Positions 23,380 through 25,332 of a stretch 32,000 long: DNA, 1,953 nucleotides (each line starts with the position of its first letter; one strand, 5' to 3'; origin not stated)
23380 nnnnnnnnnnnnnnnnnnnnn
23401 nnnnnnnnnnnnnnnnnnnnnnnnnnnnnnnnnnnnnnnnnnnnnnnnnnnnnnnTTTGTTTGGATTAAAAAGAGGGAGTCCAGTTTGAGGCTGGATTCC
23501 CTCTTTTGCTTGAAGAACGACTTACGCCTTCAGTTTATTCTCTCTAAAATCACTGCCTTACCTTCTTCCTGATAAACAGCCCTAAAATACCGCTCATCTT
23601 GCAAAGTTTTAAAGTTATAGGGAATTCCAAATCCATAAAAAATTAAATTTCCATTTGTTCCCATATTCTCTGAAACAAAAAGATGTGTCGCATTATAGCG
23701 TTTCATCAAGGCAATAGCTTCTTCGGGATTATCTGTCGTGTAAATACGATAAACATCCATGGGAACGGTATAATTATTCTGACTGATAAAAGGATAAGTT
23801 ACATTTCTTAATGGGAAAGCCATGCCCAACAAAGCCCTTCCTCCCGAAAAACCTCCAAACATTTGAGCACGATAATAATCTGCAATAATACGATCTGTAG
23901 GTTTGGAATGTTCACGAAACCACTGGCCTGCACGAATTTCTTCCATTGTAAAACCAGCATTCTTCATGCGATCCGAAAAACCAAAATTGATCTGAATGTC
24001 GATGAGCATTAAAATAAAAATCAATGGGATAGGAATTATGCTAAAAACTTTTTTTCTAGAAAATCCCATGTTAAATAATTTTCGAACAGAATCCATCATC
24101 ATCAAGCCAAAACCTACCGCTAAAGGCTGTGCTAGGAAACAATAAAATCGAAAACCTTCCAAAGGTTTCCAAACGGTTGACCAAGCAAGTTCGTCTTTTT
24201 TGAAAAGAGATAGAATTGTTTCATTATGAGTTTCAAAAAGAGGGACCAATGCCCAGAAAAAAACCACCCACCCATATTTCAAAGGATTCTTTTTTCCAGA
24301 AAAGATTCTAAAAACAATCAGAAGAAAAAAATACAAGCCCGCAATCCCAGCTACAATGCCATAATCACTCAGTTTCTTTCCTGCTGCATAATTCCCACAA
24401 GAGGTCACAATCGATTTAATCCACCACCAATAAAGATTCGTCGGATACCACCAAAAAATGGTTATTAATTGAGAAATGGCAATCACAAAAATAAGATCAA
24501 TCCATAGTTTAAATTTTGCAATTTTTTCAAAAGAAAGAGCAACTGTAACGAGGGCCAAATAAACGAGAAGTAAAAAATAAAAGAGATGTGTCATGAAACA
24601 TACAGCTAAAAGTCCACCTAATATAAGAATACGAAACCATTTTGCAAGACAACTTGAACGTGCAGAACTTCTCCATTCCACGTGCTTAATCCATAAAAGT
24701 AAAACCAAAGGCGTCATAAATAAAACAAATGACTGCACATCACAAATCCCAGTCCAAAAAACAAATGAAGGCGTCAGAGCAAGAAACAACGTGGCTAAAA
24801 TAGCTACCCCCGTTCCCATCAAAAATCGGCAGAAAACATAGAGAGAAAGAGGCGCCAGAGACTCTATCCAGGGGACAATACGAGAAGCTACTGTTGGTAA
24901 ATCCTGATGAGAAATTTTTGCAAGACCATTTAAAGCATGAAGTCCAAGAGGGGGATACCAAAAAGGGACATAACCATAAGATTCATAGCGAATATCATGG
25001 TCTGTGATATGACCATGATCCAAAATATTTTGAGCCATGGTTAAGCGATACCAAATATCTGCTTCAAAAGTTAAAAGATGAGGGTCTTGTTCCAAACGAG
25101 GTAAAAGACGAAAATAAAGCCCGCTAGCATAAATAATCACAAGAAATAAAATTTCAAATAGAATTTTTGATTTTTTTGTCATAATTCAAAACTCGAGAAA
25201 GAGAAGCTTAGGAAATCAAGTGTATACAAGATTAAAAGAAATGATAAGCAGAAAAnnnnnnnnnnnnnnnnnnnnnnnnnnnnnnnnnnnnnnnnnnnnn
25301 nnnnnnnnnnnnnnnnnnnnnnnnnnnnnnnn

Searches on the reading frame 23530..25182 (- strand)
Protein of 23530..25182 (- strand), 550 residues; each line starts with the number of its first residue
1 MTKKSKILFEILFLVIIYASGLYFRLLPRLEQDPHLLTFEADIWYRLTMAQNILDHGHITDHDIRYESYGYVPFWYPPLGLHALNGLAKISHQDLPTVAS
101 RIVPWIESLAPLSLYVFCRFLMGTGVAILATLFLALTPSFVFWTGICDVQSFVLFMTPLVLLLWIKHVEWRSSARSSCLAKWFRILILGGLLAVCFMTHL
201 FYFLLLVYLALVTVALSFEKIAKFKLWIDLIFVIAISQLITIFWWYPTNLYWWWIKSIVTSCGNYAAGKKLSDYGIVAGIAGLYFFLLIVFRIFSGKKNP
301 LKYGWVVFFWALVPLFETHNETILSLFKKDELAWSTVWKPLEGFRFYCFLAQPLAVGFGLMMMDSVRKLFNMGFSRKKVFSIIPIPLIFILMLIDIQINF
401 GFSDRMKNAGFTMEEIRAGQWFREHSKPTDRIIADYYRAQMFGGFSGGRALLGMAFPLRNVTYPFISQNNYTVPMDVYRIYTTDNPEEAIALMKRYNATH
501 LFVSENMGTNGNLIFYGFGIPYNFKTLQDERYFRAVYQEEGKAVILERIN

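Call 33: search_protein_families(library=pfam, proteins=[window:23530-25182:-], max_evalue=0.01)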
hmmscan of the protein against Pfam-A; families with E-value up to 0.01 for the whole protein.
window:23530-25182:- (550 aa): 1 family
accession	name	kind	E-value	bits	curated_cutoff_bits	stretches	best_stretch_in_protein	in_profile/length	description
PF02516.20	STT3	-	0.0007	19.6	24.5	1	40-241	31-245/405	Oligosaccharyl transferase STT3, N-terminal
